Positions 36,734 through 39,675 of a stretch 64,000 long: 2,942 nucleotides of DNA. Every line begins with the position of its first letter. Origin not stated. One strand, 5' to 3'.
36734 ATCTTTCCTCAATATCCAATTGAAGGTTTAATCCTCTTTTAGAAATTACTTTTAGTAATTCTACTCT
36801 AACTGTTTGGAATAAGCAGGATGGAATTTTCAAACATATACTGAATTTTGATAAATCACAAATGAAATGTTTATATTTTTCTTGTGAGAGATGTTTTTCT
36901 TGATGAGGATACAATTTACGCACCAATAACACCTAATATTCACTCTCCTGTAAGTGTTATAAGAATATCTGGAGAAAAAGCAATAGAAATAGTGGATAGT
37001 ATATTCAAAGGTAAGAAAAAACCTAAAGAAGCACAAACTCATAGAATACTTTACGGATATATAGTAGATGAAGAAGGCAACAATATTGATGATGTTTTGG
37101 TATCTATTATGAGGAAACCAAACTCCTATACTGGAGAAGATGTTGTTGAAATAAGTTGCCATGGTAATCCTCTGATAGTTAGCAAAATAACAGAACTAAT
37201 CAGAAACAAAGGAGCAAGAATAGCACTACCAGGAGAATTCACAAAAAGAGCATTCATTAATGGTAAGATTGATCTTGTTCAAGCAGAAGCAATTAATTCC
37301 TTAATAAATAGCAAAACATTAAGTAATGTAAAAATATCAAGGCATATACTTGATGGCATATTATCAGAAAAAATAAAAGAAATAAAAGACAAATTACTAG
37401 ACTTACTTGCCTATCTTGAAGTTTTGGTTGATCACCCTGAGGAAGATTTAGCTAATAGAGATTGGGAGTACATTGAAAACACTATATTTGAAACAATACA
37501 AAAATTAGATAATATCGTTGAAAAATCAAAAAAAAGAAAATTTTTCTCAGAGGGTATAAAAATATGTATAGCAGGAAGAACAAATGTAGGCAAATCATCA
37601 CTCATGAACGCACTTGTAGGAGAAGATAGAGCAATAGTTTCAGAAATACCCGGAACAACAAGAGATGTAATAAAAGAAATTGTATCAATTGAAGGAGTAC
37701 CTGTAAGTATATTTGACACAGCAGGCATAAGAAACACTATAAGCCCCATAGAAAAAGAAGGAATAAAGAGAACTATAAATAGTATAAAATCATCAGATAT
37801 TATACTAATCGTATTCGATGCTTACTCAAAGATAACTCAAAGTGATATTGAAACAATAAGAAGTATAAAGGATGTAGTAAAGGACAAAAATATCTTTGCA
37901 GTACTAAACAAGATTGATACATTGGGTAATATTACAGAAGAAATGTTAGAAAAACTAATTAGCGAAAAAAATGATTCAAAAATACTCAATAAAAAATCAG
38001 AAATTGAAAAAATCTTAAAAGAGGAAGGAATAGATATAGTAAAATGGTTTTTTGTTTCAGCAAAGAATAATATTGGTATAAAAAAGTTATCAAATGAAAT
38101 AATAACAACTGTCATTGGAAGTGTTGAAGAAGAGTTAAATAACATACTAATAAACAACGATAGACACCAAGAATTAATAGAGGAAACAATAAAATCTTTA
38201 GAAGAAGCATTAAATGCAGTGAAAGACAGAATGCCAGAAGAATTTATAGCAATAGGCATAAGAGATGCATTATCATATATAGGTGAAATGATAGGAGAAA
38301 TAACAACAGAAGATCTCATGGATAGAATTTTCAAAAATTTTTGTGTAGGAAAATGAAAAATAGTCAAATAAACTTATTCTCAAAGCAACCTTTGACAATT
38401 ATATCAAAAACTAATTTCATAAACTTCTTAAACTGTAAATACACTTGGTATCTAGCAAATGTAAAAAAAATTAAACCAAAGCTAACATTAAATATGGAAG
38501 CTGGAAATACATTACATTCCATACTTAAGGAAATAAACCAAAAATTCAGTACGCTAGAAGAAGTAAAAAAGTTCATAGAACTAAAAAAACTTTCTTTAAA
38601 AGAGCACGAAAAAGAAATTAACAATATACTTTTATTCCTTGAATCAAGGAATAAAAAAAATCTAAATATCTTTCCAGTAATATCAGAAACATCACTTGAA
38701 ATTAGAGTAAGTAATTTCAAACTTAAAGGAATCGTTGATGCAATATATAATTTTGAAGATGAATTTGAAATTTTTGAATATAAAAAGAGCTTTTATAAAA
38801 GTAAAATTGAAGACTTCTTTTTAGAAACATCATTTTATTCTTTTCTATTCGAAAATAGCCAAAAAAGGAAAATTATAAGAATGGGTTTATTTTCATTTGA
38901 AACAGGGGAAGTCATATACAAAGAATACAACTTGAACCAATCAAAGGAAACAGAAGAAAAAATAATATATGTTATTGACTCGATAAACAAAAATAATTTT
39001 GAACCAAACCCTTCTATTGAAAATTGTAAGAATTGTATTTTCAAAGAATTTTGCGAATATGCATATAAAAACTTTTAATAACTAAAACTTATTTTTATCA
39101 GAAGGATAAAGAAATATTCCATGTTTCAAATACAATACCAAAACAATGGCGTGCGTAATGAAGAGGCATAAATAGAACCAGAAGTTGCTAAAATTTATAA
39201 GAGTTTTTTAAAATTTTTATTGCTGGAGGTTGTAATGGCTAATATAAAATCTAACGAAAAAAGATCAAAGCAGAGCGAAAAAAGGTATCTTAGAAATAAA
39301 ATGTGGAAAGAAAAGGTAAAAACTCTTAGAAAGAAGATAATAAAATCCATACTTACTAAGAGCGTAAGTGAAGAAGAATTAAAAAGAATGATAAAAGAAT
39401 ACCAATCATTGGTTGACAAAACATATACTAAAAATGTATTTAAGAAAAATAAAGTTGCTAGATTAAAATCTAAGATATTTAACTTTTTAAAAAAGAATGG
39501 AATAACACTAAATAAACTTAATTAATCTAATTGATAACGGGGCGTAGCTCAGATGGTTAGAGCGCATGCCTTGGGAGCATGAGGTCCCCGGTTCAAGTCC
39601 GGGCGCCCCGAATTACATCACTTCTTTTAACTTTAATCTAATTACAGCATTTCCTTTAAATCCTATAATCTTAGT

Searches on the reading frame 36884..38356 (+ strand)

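Call 14: search_protein_families(library=ncbifam, proteins=[window:36884-38356:+], max_evalue=0.00001)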
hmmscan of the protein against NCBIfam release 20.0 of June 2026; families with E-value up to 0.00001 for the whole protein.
window:36884-38356:+ (490 aa): 15 families
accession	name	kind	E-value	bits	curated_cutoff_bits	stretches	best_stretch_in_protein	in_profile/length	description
TIGR00450.1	mnmE_trmE_thdF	equivalog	3.3e-120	402.2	252.6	1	16-490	2-446/446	tRNA uridine-5-carboxymethylaminomethyl(34) synthesis GTPase MnmE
NF003661.0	PRK05291.1-3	equivalog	1.1e-110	371.1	380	1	8-490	3-448/448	tRNA uridine-5-carboxymethylaminomethyl(34) synthesis GTPase MnmE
TIGR03594.1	GTPase_EngA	equivalog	1e-35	123.6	306.7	1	201-409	156-345/432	ribosome biogenesis GTPase Der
NF007071.0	PRK09518.1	equivalog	9.8e-26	90.4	953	1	208-362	428-583/706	bifunctional cytidylate kinase/GTPase Der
TIGR03918.1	GTP_HydF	equivalog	5e-25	88.2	325.55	1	224-374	7-153/392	[FeFe] hydrogenase H-cluster maturation GTPase HydF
NF000908.1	PRK00089.1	equivalog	8.3e-24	84.4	237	1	227-452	6-206/291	GTPase Era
NF002828.0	PRK03003.1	equivalog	3e-22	78.9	631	1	208-361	197-351/477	ribosome biogenesis GTPase Der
TIGR00231.1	small_GTP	domain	1.8e-21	76.6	42.5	1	224-366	3-140/164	GTP-binding protein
TIGR00436.1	era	equivalog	6.2e-14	52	116.25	1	226-387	2-154/270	GTPase Era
TIGR03156.1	GTP_HflX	equivalog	1.5e-12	47.2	216.75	1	201-362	166-326/351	GTPase HflX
TIGR03597.1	GTPase_YqeH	equivalog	4.1e-12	45.9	297.4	1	206-284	140-217/361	ribosome biogenesis GTPase YqeH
TIGR03596.1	GTPase_YlqF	equivalog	4.2e-11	42.7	208.2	1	199-282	92-173/276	ribosome biogenesis GTPase YlqF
TIGR03598.1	GTPase_YsxC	equivalog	4.5e-11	42.8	124.45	1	222-404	16-183/186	ribosome biogenesis GTP-binding protein YihA/YsxC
NF008280.0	PRK11058.1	equivalog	6.7e-07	28.4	441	1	200-351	173-326/426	ribosome rescue GTPase HflX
TIGR00437.1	feoB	equivalog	2.2e-06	26.7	315.65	0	231-314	1-83/594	ferrous iron transport protein B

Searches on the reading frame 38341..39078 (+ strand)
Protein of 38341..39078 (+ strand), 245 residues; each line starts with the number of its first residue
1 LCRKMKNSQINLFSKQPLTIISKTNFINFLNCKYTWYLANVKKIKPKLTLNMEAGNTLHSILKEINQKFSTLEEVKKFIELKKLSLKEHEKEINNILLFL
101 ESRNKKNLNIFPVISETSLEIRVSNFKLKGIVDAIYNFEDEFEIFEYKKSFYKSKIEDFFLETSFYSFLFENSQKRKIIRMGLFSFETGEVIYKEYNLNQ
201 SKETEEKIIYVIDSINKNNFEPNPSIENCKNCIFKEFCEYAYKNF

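Call 60: search_protein_families(library=pfam, proteins=[window:38341-39078:+], max_evalue=0.0001)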
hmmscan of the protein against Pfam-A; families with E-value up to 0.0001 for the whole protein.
window:38341-39078:+ (245 aa): 2 families
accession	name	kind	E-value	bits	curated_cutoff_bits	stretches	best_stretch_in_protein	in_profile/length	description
PF12705.13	PDDEXK_1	-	3.1e-17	63.8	22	1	22-239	3-247/247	PD-(D/E)XK nuclease superfamily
PF01930.23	Cas_Cas4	-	4.7e-05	24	22.7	1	116-238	39-158/160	Domain of unknown function DUF83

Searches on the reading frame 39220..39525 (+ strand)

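Call 60: search_protein_families(library=pfam, proteins=[window:39220-39525:+], max_evalue=0.0001)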
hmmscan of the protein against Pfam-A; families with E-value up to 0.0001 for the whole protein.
window:39220-39525:+ (101 aa): 1 family
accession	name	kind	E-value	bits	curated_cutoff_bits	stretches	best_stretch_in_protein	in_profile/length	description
PF01649.23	Ribosomal_S20p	-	2.8e-18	66.8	29.5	1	7-89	1-81/83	Ribosomal protein S20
